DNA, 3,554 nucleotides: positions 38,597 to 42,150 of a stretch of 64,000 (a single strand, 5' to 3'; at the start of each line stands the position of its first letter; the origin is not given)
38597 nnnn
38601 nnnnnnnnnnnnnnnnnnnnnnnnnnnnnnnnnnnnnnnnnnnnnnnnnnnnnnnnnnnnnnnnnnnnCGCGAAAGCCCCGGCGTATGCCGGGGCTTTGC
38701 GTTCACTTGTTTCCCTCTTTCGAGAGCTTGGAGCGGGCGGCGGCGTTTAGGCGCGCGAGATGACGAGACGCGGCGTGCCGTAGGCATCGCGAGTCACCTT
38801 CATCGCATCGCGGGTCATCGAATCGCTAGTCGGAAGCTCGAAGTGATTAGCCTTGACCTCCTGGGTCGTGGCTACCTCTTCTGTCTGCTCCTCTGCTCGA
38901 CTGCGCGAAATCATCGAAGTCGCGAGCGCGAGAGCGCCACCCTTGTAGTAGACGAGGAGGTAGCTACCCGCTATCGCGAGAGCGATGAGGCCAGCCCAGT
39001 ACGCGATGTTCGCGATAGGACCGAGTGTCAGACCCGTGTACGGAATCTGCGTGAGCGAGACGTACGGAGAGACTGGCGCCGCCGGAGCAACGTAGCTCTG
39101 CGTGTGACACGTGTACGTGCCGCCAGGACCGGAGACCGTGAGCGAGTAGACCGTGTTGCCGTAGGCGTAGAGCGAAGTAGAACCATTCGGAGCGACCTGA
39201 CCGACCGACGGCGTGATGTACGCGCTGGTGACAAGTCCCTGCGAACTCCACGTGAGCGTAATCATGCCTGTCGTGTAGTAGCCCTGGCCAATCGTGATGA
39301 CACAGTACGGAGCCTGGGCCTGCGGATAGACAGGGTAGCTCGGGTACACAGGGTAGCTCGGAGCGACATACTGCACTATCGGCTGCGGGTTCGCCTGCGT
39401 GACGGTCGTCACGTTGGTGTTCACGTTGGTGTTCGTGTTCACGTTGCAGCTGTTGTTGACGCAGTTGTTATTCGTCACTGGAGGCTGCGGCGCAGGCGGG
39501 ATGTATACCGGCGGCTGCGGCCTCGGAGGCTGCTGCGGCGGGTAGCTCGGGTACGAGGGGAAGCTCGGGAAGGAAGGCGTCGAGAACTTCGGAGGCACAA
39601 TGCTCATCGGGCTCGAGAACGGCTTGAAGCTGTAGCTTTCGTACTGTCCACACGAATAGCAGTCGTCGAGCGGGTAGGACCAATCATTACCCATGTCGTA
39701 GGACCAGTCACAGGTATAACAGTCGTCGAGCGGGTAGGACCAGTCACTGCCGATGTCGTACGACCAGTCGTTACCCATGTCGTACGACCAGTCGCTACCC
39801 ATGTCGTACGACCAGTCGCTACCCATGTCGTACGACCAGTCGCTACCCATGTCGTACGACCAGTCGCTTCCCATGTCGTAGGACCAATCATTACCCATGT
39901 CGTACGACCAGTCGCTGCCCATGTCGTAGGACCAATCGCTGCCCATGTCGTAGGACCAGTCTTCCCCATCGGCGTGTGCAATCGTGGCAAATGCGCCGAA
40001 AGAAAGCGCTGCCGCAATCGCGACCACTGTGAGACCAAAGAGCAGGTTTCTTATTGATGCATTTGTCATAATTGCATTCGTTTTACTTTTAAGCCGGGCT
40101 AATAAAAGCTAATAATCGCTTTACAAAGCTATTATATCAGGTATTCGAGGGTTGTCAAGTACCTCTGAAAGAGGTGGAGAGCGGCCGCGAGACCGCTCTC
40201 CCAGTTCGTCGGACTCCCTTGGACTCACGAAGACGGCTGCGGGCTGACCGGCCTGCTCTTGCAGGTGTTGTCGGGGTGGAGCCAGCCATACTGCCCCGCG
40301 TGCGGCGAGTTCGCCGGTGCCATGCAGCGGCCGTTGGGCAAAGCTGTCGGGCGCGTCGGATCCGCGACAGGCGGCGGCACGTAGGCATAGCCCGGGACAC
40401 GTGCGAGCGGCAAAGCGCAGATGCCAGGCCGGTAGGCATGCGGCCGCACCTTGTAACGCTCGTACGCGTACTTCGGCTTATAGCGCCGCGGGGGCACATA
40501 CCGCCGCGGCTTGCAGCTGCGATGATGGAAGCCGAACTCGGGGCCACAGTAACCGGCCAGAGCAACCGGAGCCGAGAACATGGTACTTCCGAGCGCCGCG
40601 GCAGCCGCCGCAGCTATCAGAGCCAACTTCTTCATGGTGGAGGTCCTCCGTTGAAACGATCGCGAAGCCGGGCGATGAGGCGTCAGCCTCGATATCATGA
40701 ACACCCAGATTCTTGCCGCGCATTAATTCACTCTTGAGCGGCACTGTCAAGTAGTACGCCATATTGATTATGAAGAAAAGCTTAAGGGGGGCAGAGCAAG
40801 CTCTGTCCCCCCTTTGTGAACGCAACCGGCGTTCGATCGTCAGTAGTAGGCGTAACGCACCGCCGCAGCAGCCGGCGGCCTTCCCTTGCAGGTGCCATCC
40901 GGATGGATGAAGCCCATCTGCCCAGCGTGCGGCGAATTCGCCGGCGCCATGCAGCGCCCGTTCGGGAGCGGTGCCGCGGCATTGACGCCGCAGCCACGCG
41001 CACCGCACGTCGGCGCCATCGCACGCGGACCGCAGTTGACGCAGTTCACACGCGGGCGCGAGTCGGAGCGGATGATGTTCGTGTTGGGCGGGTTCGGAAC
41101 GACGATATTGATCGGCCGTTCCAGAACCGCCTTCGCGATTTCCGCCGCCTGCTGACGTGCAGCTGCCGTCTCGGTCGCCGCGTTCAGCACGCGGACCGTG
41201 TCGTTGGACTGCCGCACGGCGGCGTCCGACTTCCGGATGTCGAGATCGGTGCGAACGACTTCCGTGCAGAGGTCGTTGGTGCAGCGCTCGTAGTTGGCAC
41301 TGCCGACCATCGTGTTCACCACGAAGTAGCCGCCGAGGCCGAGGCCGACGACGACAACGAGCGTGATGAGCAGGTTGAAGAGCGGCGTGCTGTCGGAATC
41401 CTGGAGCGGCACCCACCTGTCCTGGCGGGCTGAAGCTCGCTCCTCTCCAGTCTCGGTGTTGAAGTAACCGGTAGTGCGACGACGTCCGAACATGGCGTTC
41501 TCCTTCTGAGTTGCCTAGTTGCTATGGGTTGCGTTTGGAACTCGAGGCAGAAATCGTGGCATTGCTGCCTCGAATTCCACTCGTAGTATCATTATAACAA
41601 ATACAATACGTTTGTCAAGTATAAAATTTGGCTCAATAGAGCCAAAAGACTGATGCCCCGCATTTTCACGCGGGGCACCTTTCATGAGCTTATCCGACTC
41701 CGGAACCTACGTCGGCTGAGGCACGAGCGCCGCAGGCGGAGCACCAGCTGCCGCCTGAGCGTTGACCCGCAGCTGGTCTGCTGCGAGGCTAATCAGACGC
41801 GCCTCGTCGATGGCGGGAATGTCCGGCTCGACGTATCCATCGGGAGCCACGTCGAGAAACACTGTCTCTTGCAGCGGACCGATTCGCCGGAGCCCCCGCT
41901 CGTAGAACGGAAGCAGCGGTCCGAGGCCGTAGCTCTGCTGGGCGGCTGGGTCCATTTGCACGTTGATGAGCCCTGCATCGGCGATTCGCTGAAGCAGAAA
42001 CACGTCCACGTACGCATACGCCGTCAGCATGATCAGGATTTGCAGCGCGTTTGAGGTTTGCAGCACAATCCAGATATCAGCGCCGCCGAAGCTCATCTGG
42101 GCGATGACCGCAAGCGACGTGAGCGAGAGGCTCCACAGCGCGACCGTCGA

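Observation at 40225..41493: Tandem paralogs sharing a novel roughly 30-aa C-terminal two-Cys motif (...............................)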

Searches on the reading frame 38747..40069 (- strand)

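Call 8: search_protein_families(library=pfam, proteins=[window:38747-40069:-], max_evalue=0.1)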
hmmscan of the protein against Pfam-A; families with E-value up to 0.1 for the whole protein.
window:38747-40069:- (440 aa): 0 families

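Call 9: search_protein_families(library=ncbifam, proteins=[window:38747-40069:-], max_evalue=0.1)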
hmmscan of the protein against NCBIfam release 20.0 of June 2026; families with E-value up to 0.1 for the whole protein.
window:38747-40069:- (440 aa): 1 family
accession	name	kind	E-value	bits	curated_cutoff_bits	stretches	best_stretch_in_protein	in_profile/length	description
TIGR02811.1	formate_TAT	hypoth_equivalog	0.082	13.2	48.45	0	3-33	8-37/66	formate dehydrogenase region TAT target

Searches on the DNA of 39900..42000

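Call 50: search_rna_families(source=window, start=39900, end=42000, threshold=evalue, max_evalue=1)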
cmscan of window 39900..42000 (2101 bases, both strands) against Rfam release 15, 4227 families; matches with E-value up to 1: 1.
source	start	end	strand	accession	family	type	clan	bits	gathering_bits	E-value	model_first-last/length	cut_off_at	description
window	40237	40298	-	RF03357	mir-1842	Gene; miRNA;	-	21.8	81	0.56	1-60/60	no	mir-1842 microRNA precursor family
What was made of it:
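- On Rfam RNA families (for the leader): The only hit was a chance miRNA match at 21.8 bits against a gathering score of 81 (call 50).
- Closest known: 5' UTR stem-loops that stabilise abundant envelope-protein mRNAs. Different: There is no Rfam family (call 50).
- Tried and rejected: Rfam on the locus (call 50).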

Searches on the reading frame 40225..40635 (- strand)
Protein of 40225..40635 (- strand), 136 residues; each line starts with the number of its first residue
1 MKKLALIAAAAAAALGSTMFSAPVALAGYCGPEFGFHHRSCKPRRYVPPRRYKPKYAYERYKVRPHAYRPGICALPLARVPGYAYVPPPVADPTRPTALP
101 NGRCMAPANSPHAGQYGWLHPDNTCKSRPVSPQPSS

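Call 8: search_protein_families(library=pfam, proteins=[window:40225-40635:-], max_evalue=0.1)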
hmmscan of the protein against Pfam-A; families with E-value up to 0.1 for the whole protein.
window:40225-40635:- (136 aa): 0 families

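Call 9: search_protein_families(library=ncbifam, proteins=[window:40225-40635:-], max_evalue=0.1)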
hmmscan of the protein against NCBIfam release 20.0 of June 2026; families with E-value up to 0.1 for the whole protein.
window:40225-40635:- (136 aa): 0 families
